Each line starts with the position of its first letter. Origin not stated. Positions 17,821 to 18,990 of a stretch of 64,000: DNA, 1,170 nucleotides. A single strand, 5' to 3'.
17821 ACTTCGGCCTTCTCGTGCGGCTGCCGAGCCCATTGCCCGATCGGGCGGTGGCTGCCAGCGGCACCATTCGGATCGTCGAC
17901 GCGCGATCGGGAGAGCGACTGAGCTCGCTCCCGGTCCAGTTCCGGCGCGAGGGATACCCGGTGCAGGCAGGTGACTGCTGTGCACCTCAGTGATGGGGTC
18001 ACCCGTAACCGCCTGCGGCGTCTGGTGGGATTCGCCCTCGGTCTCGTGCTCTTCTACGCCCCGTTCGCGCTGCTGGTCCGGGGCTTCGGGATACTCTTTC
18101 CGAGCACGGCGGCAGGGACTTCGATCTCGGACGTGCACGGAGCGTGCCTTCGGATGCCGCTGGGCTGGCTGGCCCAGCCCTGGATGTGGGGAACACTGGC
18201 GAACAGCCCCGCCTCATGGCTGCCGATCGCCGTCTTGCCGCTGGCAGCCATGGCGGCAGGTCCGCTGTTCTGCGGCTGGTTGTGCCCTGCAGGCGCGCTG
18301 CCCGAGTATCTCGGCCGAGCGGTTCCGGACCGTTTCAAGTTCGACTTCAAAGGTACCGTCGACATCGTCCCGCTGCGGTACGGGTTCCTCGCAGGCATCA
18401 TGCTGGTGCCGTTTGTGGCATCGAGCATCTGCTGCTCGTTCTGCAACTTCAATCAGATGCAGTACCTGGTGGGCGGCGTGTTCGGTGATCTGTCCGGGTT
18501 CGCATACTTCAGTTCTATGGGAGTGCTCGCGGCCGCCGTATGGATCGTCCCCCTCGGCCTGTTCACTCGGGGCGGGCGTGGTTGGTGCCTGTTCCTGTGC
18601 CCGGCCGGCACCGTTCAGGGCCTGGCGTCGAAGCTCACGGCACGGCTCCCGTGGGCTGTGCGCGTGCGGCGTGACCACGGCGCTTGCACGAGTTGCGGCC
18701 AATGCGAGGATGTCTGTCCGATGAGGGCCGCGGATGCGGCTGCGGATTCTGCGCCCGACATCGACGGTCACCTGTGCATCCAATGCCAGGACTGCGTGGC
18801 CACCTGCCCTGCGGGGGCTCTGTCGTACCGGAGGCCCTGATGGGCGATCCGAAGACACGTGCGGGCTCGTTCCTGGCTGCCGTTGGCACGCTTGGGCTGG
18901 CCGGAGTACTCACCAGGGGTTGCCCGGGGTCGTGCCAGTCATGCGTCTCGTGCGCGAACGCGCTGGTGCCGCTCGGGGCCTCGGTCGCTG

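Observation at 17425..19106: Translationally coupled three-gene operon of Cys-motif membrane proteins around a NapH-like polyferredoxin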

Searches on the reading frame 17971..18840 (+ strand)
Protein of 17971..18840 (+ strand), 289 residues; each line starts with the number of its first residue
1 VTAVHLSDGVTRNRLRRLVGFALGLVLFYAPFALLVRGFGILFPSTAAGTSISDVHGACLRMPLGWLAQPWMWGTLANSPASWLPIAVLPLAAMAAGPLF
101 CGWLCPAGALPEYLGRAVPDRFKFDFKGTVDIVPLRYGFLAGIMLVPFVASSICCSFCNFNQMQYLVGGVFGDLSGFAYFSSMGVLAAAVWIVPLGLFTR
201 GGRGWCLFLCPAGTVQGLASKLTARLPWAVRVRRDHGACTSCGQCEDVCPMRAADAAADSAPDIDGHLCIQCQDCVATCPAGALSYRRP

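Call 4: search_protein_families(library=pfam, proteins=[window:17971-18840:+], max_evalue=0.1)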
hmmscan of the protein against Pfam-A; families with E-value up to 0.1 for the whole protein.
window:17971-18840:+ (289 aa): 14 families
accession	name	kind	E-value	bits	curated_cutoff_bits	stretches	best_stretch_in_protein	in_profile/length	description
PF13187.11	Fer4_9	-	4.1e-11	43.2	27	2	238-283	1-51/52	4Fe-4S dicluster domain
PF12801.12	Fer4_5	-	4.3e-11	43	22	2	87-123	10-46/48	4Fe-4S binding domain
PF00037.32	Fer4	-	3.4e-09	36.6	21.1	2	235-253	4-22/24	4Fe-4S binding domain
PF12838.12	Fer4_7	-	8.5e-09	36.2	27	3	239-283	2-52/52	4Fe-4S dicluster domain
PF12837.12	Fer4_6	-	7.9e-08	32.3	25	2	262-284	2-24/24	4Fe-4S binding domain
PF13237.11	Fer4_10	-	1.3e-07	31.8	25.5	2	232-280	2-53/53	4Fe-4S dicluster domain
PF12800.12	Fer4_4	-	2.3e-06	27.9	24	2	238-251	3-16/17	4Fe-4S binding domain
PF14697.11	Fer4_21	-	6.7e-06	26.6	35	2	205-251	13-53/59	4Fe-4S dicluster domain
PF13183.11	Fer4_8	-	6.1e-05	23.9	27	1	206-251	11-66/68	4Fe-4S dicluster domain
PF12797.12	Fer4_2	-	0.0012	19.1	24.5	1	232-250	3-21/22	4Fe-4S binding domain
PF13484.11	Fer4_16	-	0.0022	19.1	30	2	269-287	2-20/66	4Fe-4S double cluster binding domain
PF12798.12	Fer4_3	-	0.0069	17.6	27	1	239-253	1-15/15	4Fe-4S binding domain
PF13534.11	Fer4_17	-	0.014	16.4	22.2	1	206-252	8-59/61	4Fe-4S dicluster domain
PF25160.1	LdpA_Fe-S-bd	-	0.038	14.2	27.6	0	245-284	9-43/49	LdpA Fe-S cluster-binding domain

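Call 5: search_protein_families(library=ncbifam, proteins=[window:17971-18840:+], max_evalue=0.1)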
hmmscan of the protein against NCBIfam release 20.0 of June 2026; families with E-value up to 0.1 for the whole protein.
window:17971-18840:+ (289 aa): 65 families (the best 25 are shown)
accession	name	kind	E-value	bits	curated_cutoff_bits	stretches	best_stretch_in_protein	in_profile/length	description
TIGR02163.1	napH_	subfamily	1.2e-20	74.2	213.05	1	88-287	69-254/255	NapH/MauN family ferredoxin-type protein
NF007013.0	PRK09477.1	equivalog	2.9e-18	66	234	1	88-286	92-276/286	quinol dehydrogenase ferredoxin subunit NapH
NF038196.1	ferrodoxin_EFR1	subfamily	9.6e-10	38.9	75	1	237-287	184-232/242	EFR1 family ferrodoxin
NF006221.0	PRK08348.1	subfamily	2.7e-07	30.3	124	1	203-257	49-95/136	NADH-plastoquinone oxidoreductase subunit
NF043039.1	HgcAB_like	equivalog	3.7e-07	30.1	285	1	229-285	292-350/350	HgcAB-like fusion protein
NF042909.1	FMH_DH_FwdF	exception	1.1e-06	28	375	1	204-288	231-315/336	tungsten-dependent formylmethanofuran dehydrogenase subunit FwdF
NF040864.1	HgcB_ferredoxin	equivalog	1.3e-06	28.1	99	1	235-285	12-62/93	mercury methylation ferredoxin HgcB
NF058577.1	FdxA_fam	equivalog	2.3e-06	27.7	65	1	238-283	8-52/52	4Fe-4S ferredoxin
TIGR02700.1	flavo_MJ0208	hypoth_equivalog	2.7e-06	26.8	251.35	1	219-284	134-194/234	dihydromethanopterin reductase (acceptor)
NF040770.1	hetero_SS_HdrA2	exception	3.9e-06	25.2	1100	1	235-287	575-626/777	CoB-CoM heterodisulfide reductase HdrA2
NF005505.0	PRK07118.1-4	equivalog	9.5e-06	25.3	378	1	238-286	142-190/265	Fe-S cluster domain-containing protein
TIGR03294.1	FrhG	equivalog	1.5e-05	24.9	245.5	1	236-281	173-217/228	coenzyme F420 hydrogenase subunit gamma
NF041836.1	rnfB_Methano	equivalog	1.9e-05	24.3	445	1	238-286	142-190/265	Rnf electron transport complex subunit RnfB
NF005504.0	PRK07118.1-3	equivalog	2e-05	24.1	437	1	236-284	218-265/293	Fe-S cluster domain-containing protein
TIGR00402.1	napF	equivalog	2.8e-05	24.1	102.2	1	223-287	21-87/149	ferredoxin-type protein NapF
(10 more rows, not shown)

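Call 16: find_homologous_proteins(query=window:17971-18840:+, max_evalue=0.00001)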
Query window:17971-18840:+ (289 aa): 346 proteins with E <= 0.00001 among 8000 candidates; the best 120 are listed.
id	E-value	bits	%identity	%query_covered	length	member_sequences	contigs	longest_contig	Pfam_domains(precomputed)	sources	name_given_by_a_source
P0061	6.9e-193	658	100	99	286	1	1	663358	PF14697.12,PF12801.13,PF12837.13,PF00037.33,PF12838.13,PF13237.12,PF12800.13,PF13187.12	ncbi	-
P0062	1.8e-147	509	79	95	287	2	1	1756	PF12801.13,PF12837.13,PF00037.33,PF12838.13,PF13187.12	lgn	-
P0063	8.3e-147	507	78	96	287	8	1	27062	PF12801.13,PF12797.13,PF12837.13,PF00037.33,PF12798.13,PF13484.12,PF12838.13,PF13237.12,PF12800.13,PF13187.12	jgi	jgi:ferredoxin-type protein NapH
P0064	7.6e-146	503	76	98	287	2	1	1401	PF14697.12,PF12801.13,PF12797.13,PF12837.13,PF00037.33,PF12838.13,PF13237.12,PF13187.12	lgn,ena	-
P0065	7.6e-146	503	74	98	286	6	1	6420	PF12801.13,PF12797.13,PF12837.13,PF00037.33,PF12838.13,PF13237.12,PF13187.12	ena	-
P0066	4.0e-144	498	75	100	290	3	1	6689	PF12801.13,PF12837.13,PF00037.33,PF13484.12,PF12838.13,PF13237.12,PF13187.12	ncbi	ncbi:MAG: 4Fe-4S binding protein [Actinomycetes bacterium]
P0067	8.0e-144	497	75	96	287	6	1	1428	PF12801.13,PF12837.13,PF00037.33,PF13484.12,PF12838.13,PF13237.12,PF13187.12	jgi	jgi:ferredoxin-type protein NapH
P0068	1.8e-143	496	74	99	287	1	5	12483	PF12801.13,PF12837.13,PF00037.33,PF12838.13,PF13237.12,PF13187.12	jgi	jgi:ferredoxin-type protein NapH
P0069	1.0e-141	490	72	97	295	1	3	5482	PF14697.12,PF12801.13,PF12797.13,PF12837.13,PF00037.33,PF13484.12,PF12838.13,PF13237.12,PF13183.12,PF13187.12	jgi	jgi:ferredoxin-type protein NapH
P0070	1.2e-141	490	74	97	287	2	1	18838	PF12801.13,PF12837.13,PF00037.33,PF12838.13,PF13237.12,PF13187.12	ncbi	-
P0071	1.3e-141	490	74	96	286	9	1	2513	PF12801.13,PF12837.13,PF00037.33,PF13484.12,PF12838.13,PF13237.12,PF12800.13,PF13187.12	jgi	jgi:ferredoxin-type protein NapH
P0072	2.9e-141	488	73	98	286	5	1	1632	PF12801.13,PF12837.13,PF00037.33,PF13484.12,PF12838.13,PF13237.12,PF13187.12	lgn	-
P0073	4.1e-141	488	74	98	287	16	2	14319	PF12801.13,PF12797.13,PF12837.13,PF00037.33,PF12838.13,PF13237.12,PF13187.12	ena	-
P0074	1.6e-138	479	70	99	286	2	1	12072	PF14697.12,PF12801.13,PF12797.13,PF12837.13,PF00037.33,PF13484.12,PF12838.13,PF13237.12,PF13187.12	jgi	-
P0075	2.6e-138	479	69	100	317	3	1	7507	PF12801.13,PF12837.13,PF00037.33,PF13484.12,PF12838.13,PF13237.12,PF13187.12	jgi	-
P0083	1.0e-131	457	64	98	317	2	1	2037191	PF12801.13,PF12837.13,PF13484.12,PF12838.13,PF13237.12,PF13187.12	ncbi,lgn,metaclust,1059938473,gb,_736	metaclust:\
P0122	3.7e-105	370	58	92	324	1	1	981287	PF12801.13,PF12837.13,PF12838.13,PF13187.12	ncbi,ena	-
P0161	9.0e-80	286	49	96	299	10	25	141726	PF14697.12,PF12801.13,PF12837.13,PF00037.33,PF13484.12,PF12838.13,PF25160.2,PF13237.12,PF13187.12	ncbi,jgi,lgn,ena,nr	ncbi:MAG: 4Fe-4S binding protein [Anaerolineae bacterium]|jgi:ferredoxin-type protein NapH|nr:4Fe-4S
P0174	2.5e-77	278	48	98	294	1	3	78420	PF12801.13,PF12837.13,PF00037.33,PF12838.13,PF13237.12,PF13187.12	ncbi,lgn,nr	ncbi:MAG: 4Fe-4S binding protein [Chloroflexi bacterium]|nr:4Fe-4S binding protein [Chloroflexota ba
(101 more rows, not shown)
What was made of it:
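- Checked: NCBI's call is 286 aa, which gives a 14-nt overlap (call 16).
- JGI names many homologues 'ferredoxin-type protein NapH' (call 16).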

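Call 18: find_encoding_contigs(protein=P0161, flank=6000, max_places=3)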
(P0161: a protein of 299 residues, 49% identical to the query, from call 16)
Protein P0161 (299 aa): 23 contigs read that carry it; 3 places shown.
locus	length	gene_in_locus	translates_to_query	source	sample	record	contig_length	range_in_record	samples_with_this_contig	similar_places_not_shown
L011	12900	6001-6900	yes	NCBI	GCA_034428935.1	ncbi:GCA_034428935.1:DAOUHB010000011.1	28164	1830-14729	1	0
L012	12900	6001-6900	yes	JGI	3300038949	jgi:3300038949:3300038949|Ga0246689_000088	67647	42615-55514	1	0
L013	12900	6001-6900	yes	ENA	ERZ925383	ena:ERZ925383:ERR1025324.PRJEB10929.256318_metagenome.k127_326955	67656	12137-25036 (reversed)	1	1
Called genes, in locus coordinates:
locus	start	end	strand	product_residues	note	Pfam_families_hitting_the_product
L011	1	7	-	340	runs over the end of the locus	PF00005:ABC_tran, PF13304:AAA_21 (faint)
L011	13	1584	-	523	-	-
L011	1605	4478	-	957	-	PF02687:FtsX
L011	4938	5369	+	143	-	PF14387:DUF4418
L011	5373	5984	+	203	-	-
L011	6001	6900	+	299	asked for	PF12801:Fer4_5, PF00037:Fer4 (faint), PF12837:Fer4_6 (faint), PF12838:Fer4_7 (faint), PF13484:Fer4_16 (faint), PF12801:Fer4_5 (weak), PF13237:Fer4_10 (weak), PF13187:Fer4_9, +2 more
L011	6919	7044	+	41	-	-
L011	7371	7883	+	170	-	-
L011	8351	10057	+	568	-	PF00496:SBP_bac_5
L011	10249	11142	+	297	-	PF00005:ABC_tran, PF08352:oligo_HPY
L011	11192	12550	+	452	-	PF01946:Thi4 (weak), PF00890:FAD_binding_2 (weak), PF01494:FAD_binding_3 (weak), PF07992:Pyr_redox_2 (faint), PF12831:FAD_oxidored, PF13450:NAD_binding_8 (faint)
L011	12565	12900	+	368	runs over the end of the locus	PF00266:Aminotran_5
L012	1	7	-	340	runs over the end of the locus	PF00005:ABC_tran, PF13304:AAA_21 (faint)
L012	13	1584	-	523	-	-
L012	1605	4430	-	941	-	PF02687:FtsX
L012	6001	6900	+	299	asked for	PF12801:Fer4_5, PF00037:Fer4 (faint), PF12837:Fer4_6 (faint), PF12838:Fer4_7 (faint), PF13484:Fer4_16 (faint), PF12801:Fer4_5 (weak), PF13237:Fer4_10 (weak), PF13187:Fer4_9, +2 more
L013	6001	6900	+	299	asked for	PF12801:Fer4_5, PF00037:Fer4 (faint), PF12837:Fer4_6 (faint), PF12838:Fer4_7 (faint), PF13484:Fer4_16 (faint), PF12801:Fer4_5 (weak), PF13237:Fer4_10 (weak), PF13187:Fer4_9, +2 more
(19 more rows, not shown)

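Call 25: find_encoding_contigs(protein=P0174, flank=6000, max_places=2)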
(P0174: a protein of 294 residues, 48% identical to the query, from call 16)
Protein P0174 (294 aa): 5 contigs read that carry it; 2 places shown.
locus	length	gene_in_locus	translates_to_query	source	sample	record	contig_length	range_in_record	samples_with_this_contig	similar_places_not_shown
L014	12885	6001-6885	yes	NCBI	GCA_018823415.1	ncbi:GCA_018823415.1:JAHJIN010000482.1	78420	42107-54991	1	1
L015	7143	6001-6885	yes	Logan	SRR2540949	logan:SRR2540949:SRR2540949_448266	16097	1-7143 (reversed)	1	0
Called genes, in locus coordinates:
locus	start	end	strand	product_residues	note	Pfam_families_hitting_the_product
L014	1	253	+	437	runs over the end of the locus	PF07731:Cu-oxidase_2 (weak), PF07732:Cu-oxidase_3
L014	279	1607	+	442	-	PF07732:Cu-oxidase_3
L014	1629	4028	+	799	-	PF07732:Cu-oxidase_3, PF19077:Big_13 (faint), PF07495:Y_Y_Y (faint), PF24421:Ig_J (faint)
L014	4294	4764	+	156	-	-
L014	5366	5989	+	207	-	-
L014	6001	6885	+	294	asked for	PF12801:Fer4_5 (weak), PF00037:Fer4 (faint), PF12837:Fer4_6 (faint), PF12838:Fer4_7 (faint), PF13237:Fer4_10, PF13187:Fer4_9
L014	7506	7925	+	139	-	PF14387:DUF4418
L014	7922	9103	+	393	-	PF02687:FtsX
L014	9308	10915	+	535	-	PF14522:Cytochrome_C7 (faint)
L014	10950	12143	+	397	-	PF02687:FtsX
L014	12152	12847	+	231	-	PF00005:ABC_tran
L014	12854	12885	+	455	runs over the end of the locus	PF00082:Peptidase_S8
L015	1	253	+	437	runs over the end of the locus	PF07731:Cu-oxidase_2 (weak), PF07732:Cu-oxidase_3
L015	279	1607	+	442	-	PF07732:Cu-oxidase_3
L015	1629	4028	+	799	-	PF07732:Cu-oxidase_3, PF19077:Big_13 (faint), PF07495:Y_Y_Y (faint), PF24421:Ig_J (faint)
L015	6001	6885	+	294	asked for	PF12801:Fer4_5 (weak), PF00037:Fer4 (faint), PF12837:Fer4_6 (faint), PF12838:Fer4_7 (faint), PF13237:Fer4_10, PF13187:Fer4_9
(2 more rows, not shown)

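Call 28: search_solved_structures(query=window:17971-18840:+, max_evalue=0.01, show_alignments=2)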
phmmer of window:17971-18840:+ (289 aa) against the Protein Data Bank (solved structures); distinct sequences matched with E-value up to 0.01: 22.
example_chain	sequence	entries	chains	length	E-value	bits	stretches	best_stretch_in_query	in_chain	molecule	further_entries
9sw6_G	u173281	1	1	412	3e-13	53.1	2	204-286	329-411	Polyferredoxin protein MvhB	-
9sfi_O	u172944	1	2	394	3.3e-11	46.4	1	204-280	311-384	Ferredoxin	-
5t5i_F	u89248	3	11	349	1.2e-10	44.6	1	235-289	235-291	Tungsten formylmethanofuran dehydrogenase subunit fwdF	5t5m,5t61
9sw6_H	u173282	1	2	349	1.8e-10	43.9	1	235-289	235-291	Tungsten formylmethanofuran dehydrogenase, subunit F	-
9sfi_T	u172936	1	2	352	9.9e-07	31.7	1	204-288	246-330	4Fe-4S ferredoxin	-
6u8y_N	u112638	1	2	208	0.0001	25.1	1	235-286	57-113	NADH dehydrogenase subunit I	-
1clf_A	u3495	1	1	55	0.00012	24.9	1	238-283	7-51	FERREDOXIN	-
9g03_E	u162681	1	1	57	0.00022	24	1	238-283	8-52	Ferredoxin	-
1fdn_A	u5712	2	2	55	0.0004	23.1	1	237-283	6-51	FERREDOXIN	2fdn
8a6t_B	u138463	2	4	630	0.0004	23.1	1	232-284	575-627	Electron bifurcating hydrogenase subunit HydB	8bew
9eri_B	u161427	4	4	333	0.00077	22.2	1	238-284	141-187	Na(+)-translocating ferredoxin:NAD(+) oxidoreductase complex subunit B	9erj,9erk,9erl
7qv7_D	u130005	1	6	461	0.0009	21.9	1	233-283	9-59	Hydrogen dependent carbon dioxide reductase subunit HydA2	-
7npa_A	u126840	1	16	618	0.00099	21.8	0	238-281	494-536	Coenzyme F420-dependent sulfite reductase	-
7np8_A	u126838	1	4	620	0.0012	21.5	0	236-283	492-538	Coenzyme F420-dependent sulfite reductase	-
7q4w_B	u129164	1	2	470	0.0029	20.3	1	237-285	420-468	Iron hydrogenase HydB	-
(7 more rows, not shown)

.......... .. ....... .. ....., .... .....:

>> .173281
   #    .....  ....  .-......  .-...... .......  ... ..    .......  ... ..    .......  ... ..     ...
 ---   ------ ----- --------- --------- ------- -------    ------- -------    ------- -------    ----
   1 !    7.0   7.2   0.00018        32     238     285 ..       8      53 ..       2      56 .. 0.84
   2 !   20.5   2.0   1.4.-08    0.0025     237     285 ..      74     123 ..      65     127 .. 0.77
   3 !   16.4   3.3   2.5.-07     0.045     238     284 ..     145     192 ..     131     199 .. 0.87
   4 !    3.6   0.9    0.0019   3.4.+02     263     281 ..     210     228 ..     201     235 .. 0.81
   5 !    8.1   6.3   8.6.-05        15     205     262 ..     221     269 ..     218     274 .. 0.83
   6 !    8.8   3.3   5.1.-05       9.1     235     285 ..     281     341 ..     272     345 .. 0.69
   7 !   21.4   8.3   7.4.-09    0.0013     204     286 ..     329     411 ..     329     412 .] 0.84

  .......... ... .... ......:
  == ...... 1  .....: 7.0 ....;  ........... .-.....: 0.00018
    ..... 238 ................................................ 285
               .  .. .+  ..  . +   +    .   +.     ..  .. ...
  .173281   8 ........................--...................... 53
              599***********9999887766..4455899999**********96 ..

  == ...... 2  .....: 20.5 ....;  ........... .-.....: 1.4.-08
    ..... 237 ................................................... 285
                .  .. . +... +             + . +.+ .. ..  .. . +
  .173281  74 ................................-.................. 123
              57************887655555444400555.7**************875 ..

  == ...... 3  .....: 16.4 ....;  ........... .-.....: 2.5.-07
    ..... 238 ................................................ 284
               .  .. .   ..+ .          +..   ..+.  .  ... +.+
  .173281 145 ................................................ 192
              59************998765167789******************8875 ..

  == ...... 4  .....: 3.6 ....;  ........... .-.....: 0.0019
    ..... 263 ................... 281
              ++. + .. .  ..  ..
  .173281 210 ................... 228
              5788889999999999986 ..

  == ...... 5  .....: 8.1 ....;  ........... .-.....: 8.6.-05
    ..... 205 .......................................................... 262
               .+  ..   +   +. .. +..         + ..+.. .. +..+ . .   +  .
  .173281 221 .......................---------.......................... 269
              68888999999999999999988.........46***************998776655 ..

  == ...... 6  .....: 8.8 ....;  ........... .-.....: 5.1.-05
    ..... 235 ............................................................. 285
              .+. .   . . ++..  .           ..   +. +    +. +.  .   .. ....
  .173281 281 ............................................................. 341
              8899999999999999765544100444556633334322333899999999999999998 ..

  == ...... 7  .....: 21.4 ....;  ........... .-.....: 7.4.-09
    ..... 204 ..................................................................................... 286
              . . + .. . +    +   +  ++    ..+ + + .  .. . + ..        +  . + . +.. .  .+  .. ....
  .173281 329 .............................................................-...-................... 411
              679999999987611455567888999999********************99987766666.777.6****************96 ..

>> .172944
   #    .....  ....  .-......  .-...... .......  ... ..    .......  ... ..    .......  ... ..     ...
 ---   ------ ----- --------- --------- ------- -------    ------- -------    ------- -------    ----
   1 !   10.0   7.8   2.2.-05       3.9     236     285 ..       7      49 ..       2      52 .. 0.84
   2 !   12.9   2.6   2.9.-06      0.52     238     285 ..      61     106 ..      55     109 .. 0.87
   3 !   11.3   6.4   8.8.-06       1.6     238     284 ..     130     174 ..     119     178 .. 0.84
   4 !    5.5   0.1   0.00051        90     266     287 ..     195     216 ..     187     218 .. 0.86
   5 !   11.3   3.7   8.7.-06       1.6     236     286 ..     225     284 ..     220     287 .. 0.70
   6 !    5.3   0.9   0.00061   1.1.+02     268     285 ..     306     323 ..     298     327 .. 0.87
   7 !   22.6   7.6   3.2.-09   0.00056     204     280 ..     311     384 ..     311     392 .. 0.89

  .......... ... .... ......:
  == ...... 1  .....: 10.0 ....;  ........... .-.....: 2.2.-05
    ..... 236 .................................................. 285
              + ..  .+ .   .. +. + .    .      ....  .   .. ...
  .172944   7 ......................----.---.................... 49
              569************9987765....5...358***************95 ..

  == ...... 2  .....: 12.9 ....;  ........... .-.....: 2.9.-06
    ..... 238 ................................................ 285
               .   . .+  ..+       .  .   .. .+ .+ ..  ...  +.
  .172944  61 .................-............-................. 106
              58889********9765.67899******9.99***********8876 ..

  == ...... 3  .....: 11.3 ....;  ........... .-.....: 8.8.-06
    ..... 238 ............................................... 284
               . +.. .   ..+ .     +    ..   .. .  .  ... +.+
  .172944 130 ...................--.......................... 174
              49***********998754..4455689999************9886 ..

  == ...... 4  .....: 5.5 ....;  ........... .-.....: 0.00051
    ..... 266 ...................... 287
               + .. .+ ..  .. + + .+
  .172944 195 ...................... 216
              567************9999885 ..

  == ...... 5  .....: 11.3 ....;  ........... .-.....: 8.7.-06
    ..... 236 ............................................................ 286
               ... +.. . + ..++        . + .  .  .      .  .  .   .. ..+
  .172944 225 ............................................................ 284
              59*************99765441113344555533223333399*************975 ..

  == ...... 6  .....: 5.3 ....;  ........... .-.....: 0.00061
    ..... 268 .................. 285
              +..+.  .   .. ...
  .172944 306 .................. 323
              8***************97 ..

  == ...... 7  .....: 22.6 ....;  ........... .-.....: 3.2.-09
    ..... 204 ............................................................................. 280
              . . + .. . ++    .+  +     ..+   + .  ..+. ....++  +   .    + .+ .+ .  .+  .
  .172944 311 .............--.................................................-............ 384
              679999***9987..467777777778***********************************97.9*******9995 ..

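Call 31: find_encoding_contigs(protein=P0122, flank=8000, max_places=1)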
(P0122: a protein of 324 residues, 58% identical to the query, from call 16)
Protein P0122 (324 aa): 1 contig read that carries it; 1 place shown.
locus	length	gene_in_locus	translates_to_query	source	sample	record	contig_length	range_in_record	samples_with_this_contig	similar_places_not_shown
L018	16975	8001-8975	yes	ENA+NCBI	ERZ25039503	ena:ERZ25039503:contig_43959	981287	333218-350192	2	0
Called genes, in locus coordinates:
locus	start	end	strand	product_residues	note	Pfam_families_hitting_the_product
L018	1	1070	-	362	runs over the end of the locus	PF01268:FTHFS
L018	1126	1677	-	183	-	PF01268:FTHFS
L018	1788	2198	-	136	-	PF00892:EamA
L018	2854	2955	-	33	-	-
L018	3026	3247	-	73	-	-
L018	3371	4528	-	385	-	PF00850:Hist_deacetyl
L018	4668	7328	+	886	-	PF02629:CoA_binding, PF13380:CoA_binding_2, PF13607:Succ_CoA_lig, PF00549:Ligase_CoA (faint), PF19045:Ligase_CoA_2, PF13549:ATP-grasp_5, PF13302:Acetyltransf_3, PF00583:Acetyltransf_1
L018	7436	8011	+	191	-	-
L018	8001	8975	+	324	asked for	PF12801:Fer4_5 (weak), PF13187:Fer4_9 (faint), PF12801:Fer4_5 (weak), PF12837:Fer4_6 (faint), PF12838:Fer4_7 (weak)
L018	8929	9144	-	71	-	-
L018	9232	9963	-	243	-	PF00005:ABC_tran, PF13304:AAA_21 (faint)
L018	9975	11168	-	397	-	PF02687:FtsX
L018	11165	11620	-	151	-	PF14387:DUF4418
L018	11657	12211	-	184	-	-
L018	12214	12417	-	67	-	PF13473:Cupredoxin_1 (weak)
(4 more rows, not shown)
